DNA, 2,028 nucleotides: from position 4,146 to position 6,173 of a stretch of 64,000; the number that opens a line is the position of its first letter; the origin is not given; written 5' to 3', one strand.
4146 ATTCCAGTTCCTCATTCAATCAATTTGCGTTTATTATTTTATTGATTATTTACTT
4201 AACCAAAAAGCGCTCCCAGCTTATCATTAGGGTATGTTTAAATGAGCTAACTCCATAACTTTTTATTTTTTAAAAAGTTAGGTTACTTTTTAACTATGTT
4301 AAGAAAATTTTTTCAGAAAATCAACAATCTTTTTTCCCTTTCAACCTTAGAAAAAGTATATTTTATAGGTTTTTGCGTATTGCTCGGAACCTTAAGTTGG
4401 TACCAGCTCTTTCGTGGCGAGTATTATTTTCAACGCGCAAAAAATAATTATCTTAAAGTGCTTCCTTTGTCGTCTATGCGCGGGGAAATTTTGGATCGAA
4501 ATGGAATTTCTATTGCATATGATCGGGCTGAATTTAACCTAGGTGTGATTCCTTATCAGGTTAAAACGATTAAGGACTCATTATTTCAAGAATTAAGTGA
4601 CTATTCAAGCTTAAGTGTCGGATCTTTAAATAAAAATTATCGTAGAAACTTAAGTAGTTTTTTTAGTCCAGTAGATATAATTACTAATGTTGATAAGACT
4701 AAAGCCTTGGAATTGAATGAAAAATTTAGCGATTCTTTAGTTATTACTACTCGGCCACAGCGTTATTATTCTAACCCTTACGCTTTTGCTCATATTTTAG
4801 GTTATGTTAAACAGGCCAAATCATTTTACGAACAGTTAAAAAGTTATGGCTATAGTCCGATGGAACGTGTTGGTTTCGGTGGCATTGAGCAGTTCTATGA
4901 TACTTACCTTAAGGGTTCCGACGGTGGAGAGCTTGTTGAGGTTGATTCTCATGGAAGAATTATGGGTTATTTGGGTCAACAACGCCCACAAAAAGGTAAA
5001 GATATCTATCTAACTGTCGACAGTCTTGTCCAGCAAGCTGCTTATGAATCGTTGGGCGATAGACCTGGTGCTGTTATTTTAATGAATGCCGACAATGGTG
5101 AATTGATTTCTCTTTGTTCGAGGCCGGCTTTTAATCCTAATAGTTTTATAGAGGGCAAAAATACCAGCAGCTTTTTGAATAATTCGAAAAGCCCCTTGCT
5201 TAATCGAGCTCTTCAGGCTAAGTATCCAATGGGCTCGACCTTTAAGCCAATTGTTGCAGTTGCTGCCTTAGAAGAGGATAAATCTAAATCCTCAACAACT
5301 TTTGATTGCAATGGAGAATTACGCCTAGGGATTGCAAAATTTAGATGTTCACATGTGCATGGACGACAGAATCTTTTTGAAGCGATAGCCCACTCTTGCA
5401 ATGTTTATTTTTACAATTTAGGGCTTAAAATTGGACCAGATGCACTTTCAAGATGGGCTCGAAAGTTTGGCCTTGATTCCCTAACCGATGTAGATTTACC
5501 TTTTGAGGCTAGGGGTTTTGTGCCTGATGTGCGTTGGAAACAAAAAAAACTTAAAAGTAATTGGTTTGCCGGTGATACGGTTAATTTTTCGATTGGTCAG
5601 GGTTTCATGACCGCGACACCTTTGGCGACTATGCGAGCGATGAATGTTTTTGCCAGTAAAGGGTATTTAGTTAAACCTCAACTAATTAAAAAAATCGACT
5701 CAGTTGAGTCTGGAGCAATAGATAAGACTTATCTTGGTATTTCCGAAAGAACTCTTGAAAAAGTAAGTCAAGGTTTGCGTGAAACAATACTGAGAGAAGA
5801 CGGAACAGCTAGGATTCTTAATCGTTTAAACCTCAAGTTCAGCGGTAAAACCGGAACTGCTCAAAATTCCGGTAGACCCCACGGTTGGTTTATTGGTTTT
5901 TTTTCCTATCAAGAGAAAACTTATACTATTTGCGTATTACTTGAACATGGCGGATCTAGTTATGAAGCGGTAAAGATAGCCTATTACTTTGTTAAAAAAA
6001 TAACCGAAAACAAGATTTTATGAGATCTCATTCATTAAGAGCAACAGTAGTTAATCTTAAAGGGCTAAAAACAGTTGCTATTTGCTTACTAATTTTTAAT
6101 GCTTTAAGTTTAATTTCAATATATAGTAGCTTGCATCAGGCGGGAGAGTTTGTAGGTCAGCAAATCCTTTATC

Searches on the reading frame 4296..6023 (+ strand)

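Call 70: search_protein_families(library=pfam, proteins=[window:4296-6023:+], max_evalue=0.000001)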
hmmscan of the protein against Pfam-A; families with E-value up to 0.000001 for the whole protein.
window:4296-6023:+ (575 aa): 2 families
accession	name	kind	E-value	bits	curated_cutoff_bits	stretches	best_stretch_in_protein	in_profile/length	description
PF00905.27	Transpeptidase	-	8.3e-58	196.4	22.1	1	258-570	1-298/299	Penicillin binding protein transpeptidase domain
PF03717.20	PBP_dimer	-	1.1e-29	104.5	24.4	1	59-223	3-176/180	Penicillin-binding Protein dimerisation domain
